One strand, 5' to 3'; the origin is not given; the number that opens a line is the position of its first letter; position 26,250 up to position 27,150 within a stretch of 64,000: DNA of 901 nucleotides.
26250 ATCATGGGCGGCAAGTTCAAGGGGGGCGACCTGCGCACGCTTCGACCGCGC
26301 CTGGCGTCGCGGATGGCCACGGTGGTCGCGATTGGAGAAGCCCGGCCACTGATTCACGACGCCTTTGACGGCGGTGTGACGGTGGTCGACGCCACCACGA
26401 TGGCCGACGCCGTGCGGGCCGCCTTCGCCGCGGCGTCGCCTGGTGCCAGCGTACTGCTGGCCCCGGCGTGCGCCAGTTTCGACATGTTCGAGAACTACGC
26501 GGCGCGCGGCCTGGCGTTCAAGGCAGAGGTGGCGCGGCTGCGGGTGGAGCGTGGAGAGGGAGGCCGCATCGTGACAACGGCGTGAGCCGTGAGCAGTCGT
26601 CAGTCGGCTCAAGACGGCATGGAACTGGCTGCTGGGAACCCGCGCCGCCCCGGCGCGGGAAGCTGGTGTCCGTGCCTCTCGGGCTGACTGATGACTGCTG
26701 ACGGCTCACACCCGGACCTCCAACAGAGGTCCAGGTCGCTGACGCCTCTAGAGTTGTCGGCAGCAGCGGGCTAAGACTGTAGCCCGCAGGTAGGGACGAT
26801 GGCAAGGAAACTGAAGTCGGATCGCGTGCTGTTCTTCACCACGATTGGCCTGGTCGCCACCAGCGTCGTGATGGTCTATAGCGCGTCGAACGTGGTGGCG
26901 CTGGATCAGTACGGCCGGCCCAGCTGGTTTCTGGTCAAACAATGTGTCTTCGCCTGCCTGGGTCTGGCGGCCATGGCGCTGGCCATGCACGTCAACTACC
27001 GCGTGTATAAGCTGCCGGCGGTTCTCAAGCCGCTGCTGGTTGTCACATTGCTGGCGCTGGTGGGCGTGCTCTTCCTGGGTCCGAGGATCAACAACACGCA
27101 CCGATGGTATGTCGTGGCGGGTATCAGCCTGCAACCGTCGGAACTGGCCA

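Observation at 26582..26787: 213-bp murD-ftsW spacer is almost entirely structured: a 27-bp near-perfect stem enclosing a GC hairpin, plus two further stem-loops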

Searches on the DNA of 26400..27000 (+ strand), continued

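Call 49: search_with_rna_model(model_id=R1, sources=[L126, L127, L128, L129, L130, L131, L132, L133, L134, L135, L136, L137, L138, L139, L140, L141, L142, L143, L144, L145, L146, L147, L148, L149, L150, L151, L152, L153, L154, L155, L156, L157, L158, L159, L160, L161, L162, L163, L164, L165, L166, L167, L168, L169, L170, L171, L172, L173, L174, L175, L176, L177, L178, L179, L180, L181, L182, L183, L184, L185, L186, L187, L188, L189, L190, L191, L192, L193, L194, L195, L196, L197, L198, L199, L200, L201, L202, L203, L204, L205], max_evalue=1)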
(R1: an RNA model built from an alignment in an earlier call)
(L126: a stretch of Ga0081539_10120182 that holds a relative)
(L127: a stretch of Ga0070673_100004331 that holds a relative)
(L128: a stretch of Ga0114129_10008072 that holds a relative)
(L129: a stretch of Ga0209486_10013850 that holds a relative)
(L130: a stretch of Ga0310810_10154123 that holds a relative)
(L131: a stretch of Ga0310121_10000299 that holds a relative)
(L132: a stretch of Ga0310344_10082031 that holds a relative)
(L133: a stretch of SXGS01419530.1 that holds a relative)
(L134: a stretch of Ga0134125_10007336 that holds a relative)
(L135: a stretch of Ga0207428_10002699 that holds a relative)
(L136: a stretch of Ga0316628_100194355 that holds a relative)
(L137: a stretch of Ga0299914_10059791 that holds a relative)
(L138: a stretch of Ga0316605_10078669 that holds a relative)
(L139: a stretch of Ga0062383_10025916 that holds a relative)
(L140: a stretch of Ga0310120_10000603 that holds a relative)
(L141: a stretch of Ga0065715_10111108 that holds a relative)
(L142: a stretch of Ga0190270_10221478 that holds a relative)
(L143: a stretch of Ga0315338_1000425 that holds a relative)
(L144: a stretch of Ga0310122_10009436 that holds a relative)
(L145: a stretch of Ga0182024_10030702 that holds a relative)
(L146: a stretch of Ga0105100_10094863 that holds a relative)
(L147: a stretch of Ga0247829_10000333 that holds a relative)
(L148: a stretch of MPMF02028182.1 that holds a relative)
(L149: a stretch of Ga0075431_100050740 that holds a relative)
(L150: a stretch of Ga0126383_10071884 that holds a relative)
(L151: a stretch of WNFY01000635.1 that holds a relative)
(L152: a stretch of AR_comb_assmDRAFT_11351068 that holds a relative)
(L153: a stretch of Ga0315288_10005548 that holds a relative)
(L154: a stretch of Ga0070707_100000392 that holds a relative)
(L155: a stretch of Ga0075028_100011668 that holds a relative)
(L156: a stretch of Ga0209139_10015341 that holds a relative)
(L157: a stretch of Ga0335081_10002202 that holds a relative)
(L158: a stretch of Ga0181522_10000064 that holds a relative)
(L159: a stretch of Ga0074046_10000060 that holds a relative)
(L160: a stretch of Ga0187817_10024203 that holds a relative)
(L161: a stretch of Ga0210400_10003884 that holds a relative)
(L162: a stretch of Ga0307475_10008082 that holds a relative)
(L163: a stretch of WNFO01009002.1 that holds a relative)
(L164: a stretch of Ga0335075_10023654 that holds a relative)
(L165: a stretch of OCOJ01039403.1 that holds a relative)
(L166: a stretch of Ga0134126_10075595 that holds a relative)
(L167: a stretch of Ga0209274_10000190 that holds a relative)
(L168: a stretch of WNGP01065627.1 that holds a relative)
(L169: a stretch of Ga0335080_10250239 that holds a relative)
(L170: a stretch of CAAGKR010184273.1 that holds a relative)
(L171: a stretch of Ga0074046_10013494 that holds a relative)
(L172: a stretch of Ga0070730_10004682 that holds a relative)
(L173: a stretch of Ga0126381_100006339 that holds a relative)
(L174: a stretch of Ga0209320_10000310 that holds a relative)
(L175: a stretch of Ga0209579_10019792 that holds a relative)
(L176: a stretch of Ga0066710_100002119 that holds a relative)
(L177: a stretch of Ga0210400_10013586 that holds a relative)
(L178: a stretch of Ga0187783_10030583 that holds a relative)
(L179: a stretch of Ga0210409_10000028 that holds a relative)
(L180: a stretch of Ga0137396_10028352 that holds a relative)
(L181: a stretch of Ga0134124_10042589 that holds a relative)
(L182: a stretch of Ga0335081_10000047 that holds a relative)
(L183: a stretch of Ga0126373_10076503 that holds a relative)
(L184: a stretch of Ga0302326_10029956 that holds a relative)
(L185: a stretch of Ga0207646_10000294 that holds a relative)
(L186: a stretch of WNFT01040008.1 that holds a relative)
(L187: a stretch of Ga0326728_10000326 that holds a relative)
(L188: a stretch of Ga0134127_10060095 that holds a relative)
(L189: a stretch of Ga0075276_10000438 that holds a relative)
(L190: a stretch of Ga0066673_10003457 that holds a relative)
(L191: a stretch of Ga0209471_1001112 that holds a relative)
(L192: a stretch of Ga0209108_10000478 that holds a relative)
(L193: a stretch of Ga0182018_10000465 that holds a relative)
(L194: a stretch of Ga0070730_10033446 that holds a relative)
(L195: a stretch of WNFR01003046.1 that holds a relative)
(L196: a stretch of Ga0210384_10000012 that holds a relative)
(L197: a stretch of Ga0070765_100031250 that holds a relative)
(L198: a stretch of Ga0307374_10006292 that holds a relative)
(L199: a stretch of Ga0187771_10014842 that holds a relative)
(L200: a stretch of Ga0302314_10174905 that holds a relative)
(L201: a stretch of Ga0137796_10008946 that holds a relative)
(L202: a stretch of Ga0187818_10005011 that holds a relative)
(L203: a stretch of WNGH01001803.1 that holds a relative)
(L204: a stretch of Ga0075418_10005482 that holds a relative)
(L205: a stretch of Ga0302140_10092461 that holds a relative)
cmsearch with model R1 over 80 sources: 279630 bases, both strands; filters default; matches with E-value up to 1: 49.
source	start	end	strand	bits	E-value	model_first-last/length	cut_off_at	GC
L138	432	567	+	136.5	7.5e-30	1-135/135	no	0.66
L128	1278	1413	+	126.9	1.5e-27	1-135/135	no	0.64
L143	1223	1359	+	126.5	1.9e-27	1-135/135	no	0.64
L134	1326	1461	+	126.4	2e-27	1-135/135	no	0.66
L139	41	178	+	123.4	1e-26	1-135/135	no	0.68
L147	1320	1455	+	121.5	3e-26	1-135/135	no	0.64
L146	64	199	+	121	3.8e-26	1-135/135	no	0.65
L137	827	960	+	119.6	8.4e-26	1-135/135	no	0.61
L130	849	984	+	119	1.2e-25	1-135/135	no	0.65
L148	1291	1428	+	114.5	1.4e-24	1-135/135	no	0.6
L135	575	713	+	113.8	2.1e-24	1-135/135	no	0.68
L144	432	569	+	113.2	2.8e-24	1-135/135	no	0.61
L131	1248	1386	+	111.4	8e-24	1-135/135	no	0.65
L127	1251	1389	+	110.5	1.3e-23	1-135/135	no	0.65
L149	81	215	+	110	1.6e-23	1-135/135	no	0.62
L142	243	379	+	107.2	7.8e-23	1-135/135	no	0.62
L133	1303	1439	+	106.3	1.3e-22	1-135/135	no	0.62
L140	1293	1430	+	104.2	4.2e-22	1-135/135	no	0.61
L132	421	555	+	98.4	1e-20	1-135/135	no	0.6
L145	1264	1395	+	83.4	4e-17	1-135/135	no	0.64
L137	827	960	-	61.4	7.4e-12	1-135/135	no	0.61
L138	432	567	-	61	9.5e-12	1-135/135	no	0.66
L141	1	79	+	59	2.8e-11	57-135/135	5'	0.66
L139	41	178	-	58.1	4.7e-11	1-135/135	no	0.68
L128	1278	1413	-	50.7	2.8e-09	1-135/135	no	0.64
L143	1223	1359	-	47.8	1.3e-08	1-135/135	no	0.64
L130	849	984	-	47.2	1.9e-08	1-135/135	no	0.65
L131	1248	1386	-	46.1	3.4e-08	1-135/135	no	0.65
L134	1326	1461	-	45.6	4.5e-08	1-135/135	no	0.66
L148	1291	1428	-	44.2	9.7e-08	1-135/135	no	0.6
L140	1293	1430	-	43.6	1.4e-07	1-135/135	no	0.61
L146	64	199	-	43.3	1.6e-07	1-135/135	no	0.65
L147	1320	1455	-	41.5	4.5e-07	1-135/135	no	0.64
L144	432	569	-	40.9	6.1e-07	1-135/135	no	0.61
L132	421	555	-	36.5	7.1e-06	1-135/135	no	0.6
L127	1251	1389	-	35.2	1.4e-05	1-135/135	no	0.65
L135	576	712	-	35.2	1.5e-05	1-135/135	no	0.68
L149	81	215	-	33.9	3e-05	1-135/135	no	0.62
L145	1264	1395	-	32.4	6.7e-05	1-135/135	no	0.64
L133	1303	1439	-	32.3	6.9e-05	1-135/135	no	0.62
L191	3798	3927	+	29.2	0.00038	1-135/135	no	0.45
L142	243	379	-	27.4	0.0011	1-135/135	no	0.62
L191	3798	3927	-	27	0.0013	1-135/135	no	0.45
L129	1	41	+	19.9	0.067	96-135/135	5'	0.68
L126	1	42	+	19.3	0.091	95-135/135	5'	0.62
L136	1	37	+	18.5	0.14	99-135/135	5'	0.68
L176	2512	2654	+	17.1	0.3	1-135/135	no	0.56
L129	1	41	-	17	0.32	1-41/135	3'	0.68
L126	1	42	-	15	1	1-42/135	3'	0.62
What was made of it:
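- It is present in every clade member sampled (call 49).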

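Call 62: search_with_rna_model(model_id=R1, source=L206, max_evalue=1)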
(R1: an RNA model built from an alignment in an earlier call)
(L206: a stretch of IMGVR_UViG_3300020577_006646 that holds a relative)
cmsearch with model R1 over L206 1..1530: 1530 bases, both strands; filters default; matches with E-value up to 1: 0.
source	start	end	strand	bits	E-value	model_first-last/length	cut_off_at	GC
